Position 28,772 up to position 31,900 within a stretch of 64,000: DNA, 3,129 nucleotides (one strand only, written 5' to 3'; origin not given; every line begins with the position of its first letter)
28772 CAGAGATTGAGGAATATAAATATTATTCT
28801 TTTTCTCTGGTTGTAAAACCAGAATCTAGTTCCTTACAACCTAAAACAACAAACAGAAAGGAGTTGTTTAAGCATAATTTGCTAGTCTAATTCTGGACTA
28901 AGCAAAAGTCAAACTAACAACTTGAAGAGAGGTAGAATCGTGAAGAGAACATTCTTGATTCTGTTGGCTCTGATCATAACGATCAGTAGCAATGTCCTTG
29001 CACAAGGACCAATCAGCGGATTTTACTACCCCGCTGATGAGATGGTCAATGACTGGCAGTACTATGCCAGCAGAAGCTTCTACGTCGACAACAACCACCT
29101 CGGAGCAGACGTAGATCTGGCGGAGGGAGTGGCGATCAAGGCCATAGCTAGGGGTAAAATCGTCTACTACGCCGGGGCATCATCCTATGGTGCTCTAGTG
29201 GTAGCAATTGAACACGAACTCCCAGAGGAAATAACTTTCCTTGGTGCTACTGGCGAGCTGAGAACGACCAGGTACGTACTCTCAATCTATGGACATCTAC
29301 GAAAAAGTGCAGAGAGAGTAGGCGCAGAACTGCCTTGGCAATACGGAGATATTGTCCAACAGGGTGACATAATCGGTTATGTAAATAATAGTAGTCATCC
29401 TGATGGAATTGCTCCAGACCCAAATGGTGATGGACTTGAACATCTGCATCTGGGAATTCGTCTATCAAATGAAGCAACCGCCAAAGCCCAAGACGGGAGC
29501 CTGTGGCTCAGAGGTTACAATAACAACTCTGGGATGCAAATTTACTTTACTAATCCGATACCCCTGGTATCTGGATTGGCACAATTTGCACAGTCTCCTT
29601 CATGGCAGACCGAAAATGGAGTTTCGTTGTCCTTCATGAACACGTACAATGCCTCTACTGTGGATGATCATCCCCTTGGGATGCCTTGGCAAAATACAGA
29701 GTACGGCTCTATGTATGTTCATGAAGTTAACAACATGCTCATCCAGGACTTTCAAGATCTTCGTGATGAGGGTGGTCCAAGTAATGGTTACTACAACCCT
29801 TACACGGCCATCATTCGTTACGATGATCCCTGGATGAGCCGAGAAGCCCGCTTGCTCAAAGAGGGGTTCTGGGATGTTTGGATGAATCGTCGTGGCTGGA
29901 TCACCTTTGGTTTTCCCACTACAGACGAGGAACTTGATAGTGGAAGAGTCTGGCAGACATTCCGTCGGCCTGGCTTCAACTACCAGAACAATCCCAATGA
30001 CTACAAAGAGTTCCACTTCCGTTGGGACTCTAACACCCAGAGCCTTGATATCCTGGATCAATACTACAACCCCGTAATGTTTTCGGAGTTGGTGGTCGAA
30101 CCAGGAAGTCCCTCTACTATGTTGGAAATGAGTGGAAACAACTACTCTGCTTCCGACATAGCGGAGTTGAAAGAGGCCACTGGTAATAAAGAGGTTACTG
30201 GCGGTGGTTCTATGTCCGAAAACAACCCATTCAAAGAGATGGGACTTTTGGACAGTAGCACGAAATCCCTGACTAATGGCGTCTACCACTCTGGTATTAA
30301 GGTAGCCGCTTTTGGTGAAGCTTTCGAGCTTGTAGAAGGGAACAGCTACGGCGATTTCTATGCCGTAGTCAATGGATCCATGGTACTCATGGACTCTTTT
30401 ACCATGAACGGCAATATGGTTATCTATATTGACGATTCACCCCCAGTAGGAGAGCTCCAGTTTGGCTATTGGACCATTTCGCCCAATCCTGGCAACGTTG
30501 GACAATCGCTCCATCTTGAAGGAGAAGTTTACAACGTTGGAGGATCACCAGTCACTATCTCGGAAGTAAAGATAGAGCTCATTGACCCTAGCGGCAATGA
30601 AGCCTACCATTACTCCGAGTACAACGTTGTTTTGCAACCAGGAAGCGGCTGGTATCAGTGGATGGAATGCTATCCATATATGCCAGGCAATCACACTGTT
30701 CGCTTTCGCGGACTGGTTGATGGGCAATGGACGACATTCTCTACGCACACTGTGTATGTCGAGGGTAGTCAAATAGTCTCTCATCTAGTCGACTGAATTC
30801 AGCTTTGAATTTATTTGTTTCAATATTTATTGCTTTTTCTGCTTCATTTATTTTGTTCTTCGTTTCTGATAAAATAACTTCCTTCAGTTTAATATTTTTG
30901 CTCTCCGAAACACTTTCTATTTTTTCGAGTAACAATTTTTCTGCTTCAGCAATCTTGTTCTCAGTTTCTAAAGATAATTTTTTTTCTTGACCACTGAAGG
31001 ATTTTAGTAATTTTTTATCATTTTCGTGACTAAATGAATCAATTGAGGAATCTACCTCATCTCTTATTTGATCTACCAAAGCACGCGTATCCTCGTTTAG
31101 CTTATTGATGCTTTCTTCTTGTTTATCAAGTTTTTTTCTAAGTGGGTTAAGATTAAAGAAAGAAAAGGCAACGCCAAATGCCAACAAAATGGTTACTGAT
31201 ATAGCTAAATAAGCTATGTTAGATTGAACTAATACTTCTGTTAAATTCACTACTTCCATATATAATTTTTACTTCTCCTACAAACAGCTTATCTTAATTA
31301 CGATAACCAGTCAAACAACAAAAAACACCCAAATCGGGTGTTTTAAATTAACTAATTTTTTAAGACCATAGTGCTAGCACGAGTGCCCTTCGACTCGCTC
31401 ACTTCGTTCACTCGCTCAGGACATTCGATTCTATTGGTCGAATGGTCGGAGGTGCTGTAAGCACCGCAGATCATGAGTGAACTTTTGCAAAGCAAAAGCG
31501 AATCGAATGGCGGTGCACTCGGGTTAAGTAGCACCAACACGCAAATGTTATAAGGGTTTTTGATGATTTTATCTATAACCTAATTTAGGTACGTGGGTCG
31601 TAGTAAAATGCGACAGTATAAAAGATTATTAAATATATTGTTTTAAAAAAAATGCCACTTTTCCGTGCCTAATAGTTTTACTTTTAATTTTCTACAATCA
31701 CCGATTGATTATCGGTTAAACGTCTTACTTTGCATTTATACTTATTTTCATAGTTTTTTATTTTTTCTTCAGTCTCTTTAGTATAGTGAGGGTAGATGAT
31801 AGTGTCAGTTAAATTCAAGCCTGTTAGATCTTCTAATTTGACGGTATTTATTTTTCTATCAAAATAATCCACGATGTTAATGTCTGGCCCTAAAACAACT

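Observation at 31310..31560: Candidate structured small RNA: GC-rich about 215-nt element with nested helices and its own terminator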

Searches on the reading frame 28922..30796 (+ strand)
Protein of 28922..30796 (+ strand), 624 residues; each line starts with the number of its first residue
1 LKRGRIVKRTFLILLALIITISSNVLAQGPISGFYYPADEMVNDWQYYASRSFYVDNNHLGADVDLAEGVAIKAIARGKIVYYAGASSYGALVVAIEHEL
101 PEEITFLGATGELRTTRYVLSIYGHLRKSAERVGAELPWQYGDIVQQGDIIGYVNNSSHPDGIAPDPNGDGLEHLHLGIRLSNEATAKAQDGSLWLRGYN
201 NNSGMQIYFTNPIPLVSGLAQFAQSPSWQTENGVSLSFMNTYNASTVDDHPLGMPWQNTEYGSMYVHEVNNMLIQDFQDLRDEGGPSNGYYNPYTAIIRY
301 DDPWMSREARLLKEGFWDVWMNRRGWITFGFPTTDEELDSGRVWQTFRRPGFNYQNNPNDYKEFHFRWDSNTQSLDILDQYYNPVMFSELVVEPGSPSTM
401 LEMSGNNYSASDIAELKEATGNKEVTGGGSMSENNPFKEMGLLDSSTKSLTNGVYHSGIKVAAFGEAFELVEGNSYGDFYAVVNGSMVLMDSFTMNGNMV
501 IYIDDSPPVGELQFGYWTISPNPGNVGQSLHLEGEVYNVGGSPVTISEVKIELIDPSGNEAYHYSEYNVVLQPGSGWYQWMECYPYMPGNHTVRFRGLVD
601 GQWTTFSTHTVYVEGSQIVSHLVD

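Call 10: search_protein_families(library=pfam, proteins=[window:28922-30796:+])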
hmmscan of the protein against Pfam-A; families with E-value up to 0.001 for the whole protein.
window:28922-30796:+ (624 aa): 1 family
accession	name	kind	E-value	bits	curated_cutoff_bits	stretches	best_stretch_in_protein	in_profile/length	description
PF01551.29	Peptidase_M23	-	4.3e-08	33.7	28.7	1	58-184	2-92/96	Peptidase family M23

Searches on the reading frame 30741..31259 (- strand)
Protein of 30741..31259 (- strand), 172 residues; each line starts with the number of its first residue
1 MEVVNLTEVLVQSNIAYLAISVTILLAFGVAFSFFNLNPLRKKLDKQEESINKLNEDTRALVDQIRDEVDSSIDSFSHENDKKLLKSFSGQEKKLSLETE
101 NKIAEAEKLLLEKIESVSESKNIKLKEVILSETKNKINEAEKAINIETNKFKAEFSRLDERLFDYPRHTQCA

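Call 10: search_protein_families(library=pfam, proteins=[window:30741-31259:-])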
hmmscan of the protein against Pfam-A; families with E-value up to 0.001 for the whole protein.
window:30741-31259:- (172 aa): 1 family
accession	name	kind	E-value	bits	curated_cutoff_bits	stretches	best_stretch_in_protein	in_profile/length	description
PF05478.16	Prominin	-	2.4e-06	26.4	34.3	1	17-157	144-278/799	Prominin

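Call 24: find_encoding_contigs(protein=window:30741-31259:-, flank=3000, max_places=6)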
Protein window:30741-31259:- (172 aa): 3 contigs read that carry it; 1 place shown.
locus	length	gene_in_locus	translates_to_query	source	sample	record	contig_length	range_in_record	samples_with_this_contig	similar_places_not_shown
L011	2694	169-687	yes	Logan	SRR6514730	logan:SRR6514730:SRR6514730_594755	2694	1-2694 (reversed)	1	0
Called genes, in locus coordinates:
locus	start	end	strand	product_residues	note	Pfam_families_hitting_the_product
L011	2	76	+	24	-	?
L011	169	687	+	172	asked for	PF05478:Prominin (weak)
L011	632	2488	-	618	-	PF01551:Peptidase_M23 (weak)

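Call 28: find_homologous_proteins(query=window:30741-31259:-, max_evalue=0.00001)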
Query window:30741-31259:- (172 aa): 3 proteins with E <= 0.00001 among 234 candidates.
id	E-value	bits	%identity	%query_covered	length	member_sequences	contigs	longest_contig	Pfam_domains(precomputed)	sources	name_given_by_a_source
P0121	5.5e-98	343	100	100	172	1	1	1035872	PF05478.17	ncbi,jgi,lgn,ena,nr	ncbi:hypothetical protein KKH39_00350 [Patescibacteria group bacterium]|nr:hypothetical protein [Pat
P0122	2.3e-22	98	40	97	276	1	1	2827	-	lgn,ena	-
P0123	1.4e-20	92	41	91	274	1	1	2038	-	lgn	-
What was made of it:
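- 30741..31259 (-): Downstream gene: 172-aa coiled-coil/membrane near-orphan protein. Only 2 homologues at about 40% identity among 5.8 billion proteins (call 28).
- The downstream gene is a near-orphan of unknown function (call 28).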

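Call 64: find_encoding_contigs(protein=P0122, flank=3000, max_places=3)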
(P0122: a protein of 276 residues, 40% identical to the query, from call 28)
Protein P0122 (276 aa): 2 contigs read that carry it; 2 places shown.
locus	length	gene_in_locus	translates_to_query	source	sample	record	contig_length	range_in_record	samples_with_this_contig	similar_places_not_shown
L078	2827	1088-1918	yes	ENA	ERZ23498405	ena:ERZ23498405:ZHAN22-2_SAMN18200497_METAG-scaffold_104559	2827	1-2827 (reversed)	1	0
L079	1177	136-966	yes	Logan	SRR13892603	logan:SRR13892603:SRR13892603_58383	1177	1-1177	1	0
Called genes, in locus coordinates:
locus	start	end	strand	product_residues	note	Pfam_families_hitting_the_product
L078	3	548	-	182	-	?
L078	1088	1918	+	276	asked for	-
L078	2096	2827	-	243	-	?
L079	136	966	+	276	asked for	-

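Call 65: find_encoding_contigs(protein=P0123, flank=3000, max_places=3)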
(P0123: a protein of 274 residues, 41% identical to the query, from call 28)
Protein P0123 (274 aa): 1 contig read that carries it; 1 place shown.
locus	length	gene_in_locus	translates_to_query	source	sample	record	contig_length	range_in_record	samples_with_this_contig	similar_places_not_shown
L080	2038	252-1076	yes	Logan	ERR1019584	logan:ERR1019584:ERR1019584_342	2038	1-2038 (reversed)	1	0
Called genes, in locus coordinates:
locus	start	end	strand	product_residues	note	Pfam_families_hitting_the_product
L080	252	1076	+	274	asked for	-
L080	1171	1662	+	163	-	-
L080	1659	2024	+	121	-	-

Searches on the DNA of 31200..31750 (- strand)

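Call 4: search_rna_families(source=window, start=31200, end=31750, threshold=evalue, max_evalue=10, show_alignments=4)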
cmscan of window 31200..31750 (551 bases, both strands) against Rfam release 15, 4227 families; matches with E-value up to 10: 6.
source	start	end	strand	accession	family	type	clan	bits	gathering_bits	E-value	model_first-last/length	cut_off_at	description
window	31291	31362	+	RF01770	rimP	Cis-reg; leader;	-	24.1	47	0.12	1-102/102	no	Gammaprotebacteria rimP leader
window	31280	31371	-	RF01770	rimP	Cis-reg; leader;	-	23.8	47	0.15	1-102/102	no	Gammaprotebacteria rimP leader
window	31283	31344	+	RF02844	RefA9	Gene; antisense;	-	20.1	49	1.4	1-64/64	no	Enterococcus sRNA A9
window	31309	31349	+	RF01359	CRISPR-DR46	Gene; CRISPR;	-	17.2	50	7.8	1-38/38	no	CRISPR RNA direct repeat element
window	31555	31614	+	RF00278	SNORD50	Gene; snRNA; snoRNA; CD-box;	-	16.4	42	2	1-72/72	no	Small nucleolar RNA SNORD50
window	31586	31661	+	RF02515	AfaR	Gene; sRNA;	-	14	100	7.2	1-234/234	no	AfaR small RNA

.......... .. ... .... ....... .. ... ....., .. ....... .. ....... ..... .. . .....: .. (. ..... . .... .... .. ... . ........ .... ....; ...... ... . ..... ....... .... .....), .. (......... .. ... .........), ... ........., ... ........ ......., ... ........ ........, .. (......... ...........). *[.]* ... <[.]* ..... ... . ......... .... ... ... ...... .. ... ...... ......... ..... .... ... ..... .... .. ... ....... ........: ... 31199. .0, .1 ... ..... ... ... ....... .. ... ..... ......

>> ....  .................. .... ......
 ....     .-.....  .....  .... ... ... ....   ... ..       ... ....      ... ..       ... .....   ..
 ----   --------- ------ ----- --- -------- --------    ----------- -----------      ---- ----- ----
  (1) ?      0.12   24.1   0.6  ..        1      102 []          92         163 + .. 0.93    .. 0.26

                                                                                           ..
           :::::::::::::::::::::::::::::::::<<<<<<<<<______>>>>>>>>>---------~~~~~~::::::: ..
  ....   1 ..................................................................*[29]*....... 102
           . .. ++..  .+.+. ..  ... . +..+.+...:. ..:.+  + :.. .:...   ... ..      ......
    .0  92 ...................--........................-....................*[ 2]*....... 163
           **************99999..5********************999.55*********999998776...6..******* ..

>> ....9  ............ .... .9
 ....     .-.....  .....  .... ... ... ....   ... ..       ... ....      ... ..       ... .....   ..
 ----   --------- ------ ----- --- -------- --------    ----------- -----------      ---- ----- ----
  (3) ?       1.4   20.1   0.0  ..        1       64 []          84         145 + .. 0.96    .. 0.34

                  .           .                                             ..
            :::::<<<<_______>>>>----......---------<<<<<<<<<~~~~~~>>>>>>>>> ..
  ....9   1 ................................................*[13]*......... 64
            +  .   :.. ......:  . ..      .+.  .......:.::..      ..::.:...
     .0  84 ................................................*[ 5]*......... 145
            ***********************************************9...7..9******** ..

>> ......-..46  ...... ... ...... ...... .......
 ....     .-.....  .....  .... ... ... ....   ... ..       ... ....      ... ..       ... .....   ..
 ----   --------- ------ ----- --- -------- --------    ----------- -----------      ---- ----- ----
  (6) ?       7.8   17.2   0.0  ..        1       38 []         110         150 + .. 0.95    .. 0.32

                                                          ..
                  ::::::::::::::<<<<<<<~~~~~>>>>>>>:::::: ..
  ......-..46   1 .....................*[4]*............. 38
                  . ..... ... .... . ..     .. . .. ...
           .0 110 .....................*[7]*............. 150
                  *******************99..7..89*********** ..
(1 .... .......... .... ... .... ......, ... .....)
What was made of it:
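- On Any Rfam 15 family (including 6S, SRP, RNase P, tmRNA, riboswitches, ribozymes): Call 4 (E<=10 over 31200-31750): only weak terminator look-alikes outside the core.
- Closest known: 6S RNA. Different: No hit to any 6S model, even at E<=10 (call 4).
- No Rfam cis-regulatory match (call 4).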

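Call 57: search_dna_similar(query=window:31365-31545:-, collection=plasmids, mode=distant, max_evalue=1, max_rows=25)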
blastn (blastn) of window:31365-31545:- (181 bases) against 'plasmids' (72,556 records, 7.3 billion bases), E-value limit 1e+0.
Records with a match: 12; places in all: 12; records where one place covers at least 80% of the query: 0.
Best place of each record, by identity: 90-95% 12.
By first word of the organism name: Enterococcus 12.
By predicted mobility (MOB-suite, as given by PLSDB): non-mobilizable 12.
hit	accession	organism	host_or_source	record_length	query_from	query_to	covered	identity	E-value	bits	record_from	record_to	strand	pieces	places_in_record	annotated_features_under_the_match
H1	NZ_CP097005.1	Enterococcus faecalis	whole organism,pet food (BARF)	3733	123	150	15%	92.9%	1e-1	43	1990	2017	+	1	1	none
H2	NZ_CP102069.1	Enterococcus faecalis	Pig,single cell,Rectal swab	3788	123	150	15%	92.9%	1e-1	43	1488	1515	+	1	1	none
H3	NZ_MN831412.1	Enterococcus faecalis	-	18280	123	150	15%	92.9%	1e-1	43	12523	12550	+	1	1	none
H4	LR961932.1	Enterococcus faecalis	-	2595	123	150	15%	92.9%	1e-1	43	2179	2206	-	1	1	record has no annotation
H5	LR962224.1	Enterococcus faecalis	-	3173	123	150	15%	92.9%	1e-1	43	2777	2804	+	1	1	record has no annotation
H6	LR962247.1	Enterococcus faecalis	-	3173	123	150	15%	92.9%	1e-1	43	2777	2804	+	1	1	record has no annotation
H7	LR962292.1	Enterococcus faecalis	-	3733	123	150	15%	92.9%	1e-1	43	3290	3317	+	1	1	record has no annotation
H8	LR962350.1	Enterococcus faecalis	-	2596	123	150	15%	92.9%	1e-1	43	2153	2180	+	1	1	record has no annotation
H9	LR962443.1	Enterococcus faecalis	-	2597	123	150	15%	92.9%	1e-1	43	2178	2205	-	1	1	record has no annotation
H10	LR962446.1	Enterococcus faecalis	-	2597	123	150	15%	92.9%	1e-1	43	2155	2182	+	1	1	record has no annotation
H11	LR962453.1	Enterococcus faecalis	-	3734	123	150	15%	92.9%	1e-1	43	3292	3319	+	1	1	record has no annotation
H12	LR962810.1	Enterococcus faecalis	-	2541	123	150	15%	92.9%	1e-1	43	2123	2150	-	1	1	record has no annotation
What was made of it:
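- Tried and rejected: Plasmid collection in distant blastn mode (call 57): only 28-nt chance-level hits.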

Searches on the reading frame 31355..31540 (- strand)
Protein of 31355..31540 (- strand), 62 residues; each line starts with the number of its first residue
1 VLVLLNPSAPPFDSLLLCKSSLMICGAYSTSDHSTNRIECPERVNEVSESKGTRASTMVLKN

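Call 56: find_homologous_proteins(query=window:31355-31540:-, max_evalue=10)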
Query seq(62 aa): no candidate shares three 5-residue words with the query. No homologue found.
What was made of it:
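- The 62-aa ORF inside it has no protein homologue (call 56). The ORF has no homologue among 5.8 billion proteins (call 56).
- Tried and rejected: The 62-aa ORF has no homologue (call 56).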
